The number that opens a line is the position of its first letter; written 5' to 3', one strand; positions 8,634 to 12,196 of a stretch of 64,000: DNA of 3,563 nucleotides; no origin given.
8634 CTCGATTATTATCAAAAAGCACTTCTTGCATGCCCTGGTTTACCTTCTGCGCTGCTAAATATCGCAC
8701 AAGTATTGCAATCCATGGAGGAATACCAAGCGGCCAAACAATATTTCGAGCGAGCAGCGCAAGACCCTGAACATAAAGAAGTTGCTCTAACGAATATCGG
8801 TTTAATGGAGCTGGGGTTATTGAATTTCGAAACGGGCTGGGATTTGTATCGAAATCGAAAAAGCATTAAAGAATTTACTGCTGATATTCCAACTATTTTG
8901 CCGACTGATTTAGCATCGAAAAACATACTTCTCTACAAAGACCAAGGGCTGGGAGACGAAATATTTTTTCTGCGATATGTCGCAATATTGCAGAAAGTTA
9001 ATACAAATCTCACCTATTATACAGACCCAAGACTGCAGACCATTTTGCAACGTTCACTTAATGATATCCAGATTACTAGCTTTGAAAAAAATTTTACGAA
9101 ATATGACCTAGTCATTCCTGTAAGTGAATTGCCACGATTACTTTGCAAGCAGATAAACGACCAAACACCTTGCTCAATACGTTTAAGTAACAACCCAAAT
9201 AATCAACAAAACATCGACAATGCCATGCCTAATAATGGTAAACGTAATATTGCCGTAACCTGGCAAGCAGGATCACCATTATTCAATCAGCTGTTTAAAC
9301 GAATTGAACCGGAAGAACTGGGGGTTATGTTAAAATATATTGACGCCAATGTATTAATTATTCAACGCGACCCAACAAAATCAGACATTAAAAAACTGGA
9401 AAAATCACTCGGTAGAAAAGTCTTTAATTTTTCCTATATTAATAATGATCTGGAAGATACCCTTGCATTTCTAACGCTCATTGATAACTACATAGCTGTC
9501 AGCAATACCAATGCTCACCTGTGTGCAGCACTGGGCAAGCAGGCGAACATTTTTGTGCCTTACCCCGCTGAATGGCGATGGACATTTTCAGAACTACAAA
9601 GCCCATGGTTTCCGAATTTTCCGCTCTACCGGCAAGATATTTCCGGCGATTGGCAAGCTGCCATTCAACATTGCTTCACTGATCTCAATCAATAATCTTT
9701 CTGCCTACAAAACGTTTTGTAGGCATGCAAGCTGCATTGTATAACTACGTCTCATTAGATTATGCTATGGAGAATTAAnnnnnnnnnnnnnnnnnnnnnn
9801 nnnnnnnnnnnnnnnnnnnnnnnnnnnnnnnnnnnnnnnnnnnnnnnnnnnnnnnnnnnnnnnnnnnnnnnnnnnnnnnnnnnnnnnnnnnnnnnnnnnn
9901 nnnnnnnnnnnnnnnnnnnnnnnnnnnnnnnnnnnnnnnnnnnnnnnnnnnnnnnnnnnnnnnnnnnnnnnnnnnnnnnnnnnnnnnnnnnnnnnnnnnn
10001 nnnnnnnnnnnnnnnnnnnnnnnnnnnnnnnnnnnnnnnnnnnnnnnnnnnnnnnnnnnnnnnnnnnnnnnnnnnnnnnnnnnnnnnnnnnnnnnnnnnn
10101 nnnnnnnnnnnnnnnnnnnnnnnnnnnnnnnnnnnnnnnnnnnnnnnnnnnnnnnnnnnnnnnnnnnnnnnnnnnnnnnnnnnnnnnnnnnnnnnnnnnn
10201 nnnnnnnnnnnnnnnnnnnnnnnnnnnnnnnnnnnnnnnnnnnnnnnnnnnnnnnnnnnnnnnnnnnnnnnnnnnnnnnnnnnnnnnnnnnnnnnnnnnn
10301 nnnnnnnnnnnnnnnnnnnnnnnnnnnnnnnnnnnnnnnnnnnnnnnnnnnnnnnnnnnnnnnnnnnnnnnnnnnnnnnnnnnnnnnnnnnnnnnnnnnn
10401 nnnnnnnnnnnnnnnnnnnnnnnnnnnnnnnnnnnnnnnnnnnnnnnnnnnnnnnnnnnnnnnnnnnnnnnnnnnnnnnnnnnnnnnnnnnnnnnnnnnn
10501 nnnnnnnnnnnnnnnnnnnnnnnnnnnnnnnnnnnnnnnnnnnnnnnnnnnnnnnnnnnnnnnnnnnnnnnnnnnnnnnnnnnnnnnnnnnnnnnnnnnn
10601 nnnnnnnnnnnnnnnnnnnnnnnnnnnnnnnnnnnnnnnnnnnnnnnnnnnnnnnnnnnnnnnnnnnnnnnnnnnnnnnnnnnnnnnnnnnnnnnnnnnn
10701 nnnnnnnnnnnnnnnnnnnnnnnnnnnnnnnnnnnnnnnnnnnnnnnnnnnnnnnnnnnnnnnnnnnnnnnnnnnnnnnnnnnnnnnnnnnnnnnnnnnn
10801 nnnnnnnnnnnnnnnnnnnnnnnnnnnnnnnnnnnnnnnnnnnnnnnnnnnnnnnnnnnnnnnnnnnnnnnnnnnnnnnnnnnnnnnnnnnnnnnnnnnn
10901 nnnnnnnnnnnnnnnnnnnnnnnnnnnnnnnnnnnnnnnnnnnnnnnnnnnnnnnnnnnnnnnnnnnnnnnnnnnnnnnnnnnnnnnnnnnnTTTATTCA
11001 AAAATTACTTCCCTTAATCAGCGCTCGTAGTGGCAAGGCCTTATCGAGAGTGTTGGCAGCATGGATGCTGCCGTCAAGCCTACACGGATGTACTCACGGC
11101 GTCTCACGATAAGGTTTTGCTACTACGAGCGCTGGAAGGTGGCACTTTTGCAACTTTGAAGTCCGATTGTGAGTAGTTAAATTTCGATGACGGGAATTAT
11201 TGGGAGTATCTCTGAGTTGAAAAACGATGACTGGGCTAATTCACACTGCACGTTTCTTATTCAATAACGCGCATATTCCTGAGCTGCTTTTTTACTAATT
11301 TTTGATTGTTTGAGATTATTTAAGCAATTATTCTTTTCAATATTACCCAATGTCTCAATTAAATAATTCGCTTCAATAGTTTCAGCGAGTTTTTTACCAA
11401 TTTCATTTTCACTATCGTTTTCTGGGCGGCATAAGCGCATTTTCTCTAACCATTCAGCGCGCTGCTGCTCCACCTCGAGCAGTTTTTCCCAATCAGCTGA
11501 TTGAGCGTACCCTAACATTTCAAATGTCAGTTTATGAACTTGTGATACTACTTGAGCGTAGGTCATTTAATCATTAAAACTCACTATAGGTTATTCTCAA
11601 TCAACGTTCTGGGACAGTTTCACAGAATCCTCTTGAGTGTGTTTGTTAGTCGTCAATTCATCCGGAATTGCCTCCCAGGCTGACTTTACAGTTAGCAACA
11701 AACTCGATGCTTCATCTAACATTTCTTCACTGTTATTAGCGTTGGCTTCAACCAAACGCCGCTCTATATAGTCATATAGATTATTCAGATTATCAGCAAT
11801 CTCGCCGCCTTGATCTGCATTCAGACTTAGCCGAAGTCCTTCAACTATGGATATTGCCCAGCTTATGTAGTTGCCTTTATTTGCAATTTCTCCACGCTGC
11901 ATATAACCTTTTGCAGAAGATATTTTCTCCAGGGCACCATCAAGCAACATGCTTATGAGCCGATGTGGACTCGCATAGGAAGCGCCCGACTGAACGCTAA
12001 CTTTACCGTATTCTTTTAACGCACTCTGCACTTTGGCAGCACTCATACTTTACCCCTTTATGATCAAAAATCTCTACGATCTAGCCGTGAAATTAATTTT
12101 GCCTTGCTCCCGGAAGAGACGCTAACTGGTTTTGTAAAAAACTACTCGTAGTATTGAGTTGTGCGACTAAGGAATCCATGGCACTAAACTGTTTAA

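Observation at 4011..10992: Plus-strand island of three tandem, translationally coupled TPR + GT9-like glycosyltransferase paralogs inside the flagellar locus: candidate flagellin glycosylation island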

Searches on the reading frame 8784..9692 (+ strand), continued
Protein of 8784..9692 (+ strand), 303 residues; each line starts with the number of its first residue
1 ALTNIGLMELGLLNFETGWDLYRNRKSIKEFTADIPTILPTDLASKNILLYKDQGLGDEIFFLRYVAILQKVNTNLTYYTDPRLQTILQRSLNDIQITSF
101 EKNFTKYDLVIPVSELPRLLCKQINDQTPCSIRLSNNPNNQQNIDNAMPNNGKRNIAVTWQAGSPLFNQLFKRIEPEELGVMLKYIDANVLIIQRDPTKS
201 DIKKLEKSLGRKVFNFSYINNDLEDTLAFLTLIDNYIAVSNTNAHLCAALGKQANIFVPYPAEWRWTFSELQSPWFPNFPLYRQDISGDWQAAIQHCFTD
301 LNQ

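Call 50: get_annotated_region(hit=H22, flank=9000)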
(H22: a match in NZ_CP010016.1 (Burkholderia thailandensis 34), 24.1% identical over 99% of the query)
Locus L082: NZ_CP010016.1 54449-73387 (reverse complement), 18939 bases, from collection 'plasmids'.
description: Burkholderia thailandensis 34 plasmid unnamed, complete sequence
organism: Burkholderia thailandensis 34 (NCBI taxid 1249664)
taxonomy: Bacteria; Pseudomonadota; Betaproteobacteria; Burkholderiales; Burkholderiaceae; Burkholderia; Burkholderia thailandensis; Burkholderia thailandensis 34
host: -; source: -; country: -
typing (MOB-suite, as given by PLSDB): non-mobilizable; replicon rep_cluster_2012,rep_cluster_465
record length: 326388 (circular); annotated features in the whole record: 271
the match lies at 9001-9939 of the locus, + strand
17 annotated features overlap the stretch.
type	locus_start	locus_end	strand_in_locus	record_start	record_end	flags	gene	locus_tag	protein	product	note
CDS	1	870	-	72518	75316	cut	-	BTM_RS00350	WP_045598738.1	type VI secretion system Vgr family protein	GO:0033103 - protein secretion by the type VI secretion system [Evidence IEA]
CDS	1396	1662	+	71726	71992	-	-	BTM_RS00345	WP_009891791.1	PAAR domain-containing protein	-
CDS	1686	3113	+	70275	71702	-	-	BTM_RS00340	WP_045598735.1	hypothetical protein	-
CDS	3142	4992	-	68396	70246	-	tssF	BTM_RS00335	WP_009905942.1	type VI secretion system baseplate subunit TssF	GO:0033103 - protein secretion by the type VI secretion system [Evidence IEA]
CDS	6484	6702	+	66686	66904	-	-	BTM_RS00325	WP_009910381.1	hypothetical protein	-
CDS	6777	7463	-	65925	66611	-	-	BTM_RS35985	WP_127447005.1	hypothetical protein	-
CDS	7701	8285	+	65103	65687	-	-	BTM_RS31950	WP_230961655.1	IS5 family transposase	-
CDS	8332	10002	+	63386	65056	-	-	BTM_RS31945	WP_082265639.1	tetratricopeptide repeat-containing glycosyltransferase family protein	-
CDS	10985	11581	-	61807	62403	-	-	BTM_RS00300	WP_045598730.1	plasmid pRiA4b ORF-3 family protein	-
CDS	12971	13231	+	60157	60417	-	-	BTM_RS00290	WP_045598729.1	hypothetical protein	-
CDS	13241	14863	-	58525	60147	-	-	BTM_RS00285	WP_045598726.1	IS66 family transposase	-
CDS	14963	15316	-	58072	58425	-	tnpB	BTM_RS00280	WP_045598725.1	IS66 family insertion sequence element accessory protein TnpB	-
CDS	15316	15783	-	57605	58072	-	-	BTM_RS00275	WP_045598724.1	transposase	GO:0006313 - DNA transposition [Evidence IEA]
CDS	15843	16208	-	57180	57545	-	-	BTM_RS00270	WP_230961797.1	transposase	-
CDS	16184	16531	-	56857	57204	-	tnpB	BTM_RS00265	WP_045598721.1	IS66 family insertion sequence element accessory protein TnpB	-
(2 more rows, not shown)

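Call 72: search_protein_families(library=pfam, alignment_id=A4, max_evalue=1)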
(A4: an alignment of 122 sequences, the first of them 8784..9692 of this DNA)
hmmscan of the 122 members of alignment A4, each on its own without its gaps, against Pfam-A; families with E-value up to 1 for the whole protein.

A. member 1, window:8784-9692:+ (303 aa): 0 families

B. families by the number of members that match (of 122 scanned): 28 families (the first 25 are shown)
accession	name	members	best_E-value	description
PF01075.23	Glyco_transf_9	11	0.00027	Glycosyltransferase family 9 (heptosyltransferase)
PF11038.14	DGF-1_5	8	0.069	Dispersed gene family protein 1, region 4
PF02875.26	Mur_ligase_C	1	0.0031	Mur ligase, glutamate ligase domain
PF23054.1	UBA_N4BP1_C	1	0.0043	N4BP1, C-terminal UBA domain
PF13452.11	FAS1_DH_region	1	0.012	FAS1-like, dehydratase domain region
PF19384.4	DUF5959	1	0.02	Family of unknown function (DUF5959)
PF10025.14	DUF2267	1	0.021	Uncharacterized conserved protein (DUF2267)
PF00515.34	TPR_1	1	0.037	Tetratricopeptide repeat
PF08323.17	Glyco_transf_5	1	0.047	Starch synthase catalytic domain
PF14257.11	DUF4349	1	0.056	Domain of unknown function (DUF4349)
PF08874.15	DUF1835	1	0.057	Domain of unknown function (DUF1835)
PF17505.7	DUF5437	1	0.057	Family of unknown function (DUF5437)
PF13604.12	AAA_30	1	0.078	AAA domain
PF24899.1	UBA_DHX29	1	0.095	ATP-dependent RNA helicase DHX29, UBA domain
PF13416.11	SBP_bac_8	1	0.097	Bacterial extracellular solute-binding protein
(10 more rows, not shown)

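Call 89: fold_search(model_id=the predicted structure, library=pdb)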
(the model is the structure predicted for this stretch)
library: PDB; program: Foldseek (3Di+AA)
matches with E <= 10: 1676; with E <= 0.001: 38
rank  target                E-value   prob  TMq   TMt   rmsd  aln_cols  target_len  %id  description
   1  3tov_A                2.2e-09  1.00  0.59  0.52   5.0       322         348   12  The crystal structure of the glycosyl transferase family 9 from Veillonella parvula DSM 2008 (released 2011-09-21)
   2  4rap_D                1.5e-07  1.00  0.55  0.45   4.1       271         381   14  Crystal structure of bacterial iron-containing dodecameric glycosyltransferase TibC from enterotoxigenic E.coli H10407 (released 2014-10-29)
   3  4rap_L                1.7e-07  1.00  0.56  0.46   4.8       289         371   13  Crystal structure of bacterial iron-containing dodecameric glycosyltransferase TibC from enterotoxigenic E.coli H10407 (released 2014-10-29)
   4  4rap_G                2.8e-07  1.00  0.56  0.45   4.3       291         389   13  Crystal structure of bacterial iron-containing dodecameric glycosyltransferase TibC from enterotoxigenic E.coli H10407 (released 2014-10-29)
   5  4rap_B                3.0e-07  1.00  0.56  0.46   4.4       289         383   13  Crystal structure of bacterial iron-containing dodecameric glycosyltransferase TibC from enterotoxigenic E.coli H10407 (released 2014-10-29)
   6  3tov_B                3.2e-07  1.00  0.59  0.53   6.6       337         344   11  The crystal structure of the glycosyl transferase family 9 from Veillonella parvula DSM 2008 (released 2011-09-21)
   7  4rap_J                3.6e-07  1.00  0.54  0.44   4.8       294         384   13  Crystal structure of bacterial iron-containing dodecameric glycosyltransferase TibC from enterotoxigenic E.coli H10407 (released 2014-10-29)
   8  4rap_A                5.8e-07  1.00  0.56  0.46   4.5       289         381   13  Crystal structure of bacterial iron-containing dodecameric glycosyltransferase TibC from enterotoxigenic E.coli H10407 (released 2014-10-29)
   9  4rb4_A                7.8e-07  1.00  0.55  0.44   4.9       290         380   14  Crystal structure of dodecameric iron-containing heptosyltransferase TibC in complex with ADP-D-beta-D-heptose at 3.9  (released 2014-11-05)
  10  2h1h_A                8.8e-07  1.00  0.53  0.50   5.6       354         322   12  E. coli heptosyltransferase WaaC with ADP-2-deoxy-2-fluoro heptose (released 2007-05-22)
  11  4rap_H                1.1e-06  1.00  0.56  0.45   4.4       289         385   13  Crystal structure of bacterial iron-containing dodecameric glycosyltransferase TibC from enterotoxigenic E.coli H10407 (released 2014-10-29)
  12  4rap_C                1.2e-06  1.00  0.56  0.45   4.7       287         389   13  Crystal structure of bacterial iron-containing dodecameric glycosyltransferase TibC from enterotoxigenic E.coli H10407 (released 2014-10-29)
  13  4rb4_D                1.2e-06  1.00  0.53  0.43   4.9       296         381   13  Crystal structure of dodecameric iron-containing heptosyltransferase TibC in complex with ADP-D-beta-D-heptose at 3.9  (released 2014-11-05)
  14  4rap_E                1.3e-06  1.00  0.56  0.44   4.4       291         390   14  Crystal structure of bacterial iron-containing dodecameric glycosyltransferase TibC from enterotoxigenic E.coli H10407 (released 2014-10-29)
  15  4rap_F                1.4e-06  1.00  0.55  0.45   4.4       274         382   12  Crystal structure of bacterial iron-containing dodecameric glycosyltransferase TibC from enterotoxigenic E.coli H10407 (released 2014-10-29)
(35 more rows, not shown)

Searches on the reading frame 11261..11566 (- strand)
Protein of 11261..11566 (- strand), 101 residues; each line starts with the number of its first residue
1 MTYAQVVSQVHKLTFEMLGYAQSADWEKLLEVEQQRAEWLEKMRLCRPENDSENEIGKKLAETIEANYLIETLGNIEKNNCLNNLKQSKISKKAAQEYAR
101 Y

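Call 3: search_protein_families(library=pfam, proteins=[window:11261-11566:-], max_evalue=0.01)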
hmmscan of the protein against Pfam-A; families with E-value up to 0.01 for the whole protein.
window:11261-11566:- (101 aa): 1 family
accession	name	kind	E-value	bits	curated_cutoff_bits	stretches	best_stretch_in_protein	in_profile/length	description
PF05400.18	FliT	-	1.1e-05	26.6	29.5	1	17-98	1-85/85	Flagellar protein FliT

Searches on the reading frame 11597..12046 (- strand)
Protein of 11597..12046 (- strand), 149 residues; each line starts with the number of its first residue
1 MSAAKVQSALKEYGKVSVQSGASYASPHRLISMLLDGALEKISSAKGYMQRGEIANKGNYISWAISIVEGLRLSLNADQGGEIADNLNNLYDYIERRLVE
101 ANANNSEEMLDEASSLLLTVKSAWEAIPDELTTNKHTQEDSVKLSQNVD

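Call 3: search_protein_families(library=pfam, proteins=[window:11597-12046:-], max_evalue=0.01)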
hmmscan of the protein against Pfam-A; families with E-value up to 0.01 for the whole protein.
window:11597-12046:- (149 aa): 1 family
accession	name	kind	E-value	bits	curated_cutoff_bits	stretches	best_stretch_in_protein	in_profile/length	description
PF02561.19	FliS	-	5.1e-36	123.9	26.7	1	20-127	7-114/115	Flagellar protein FliS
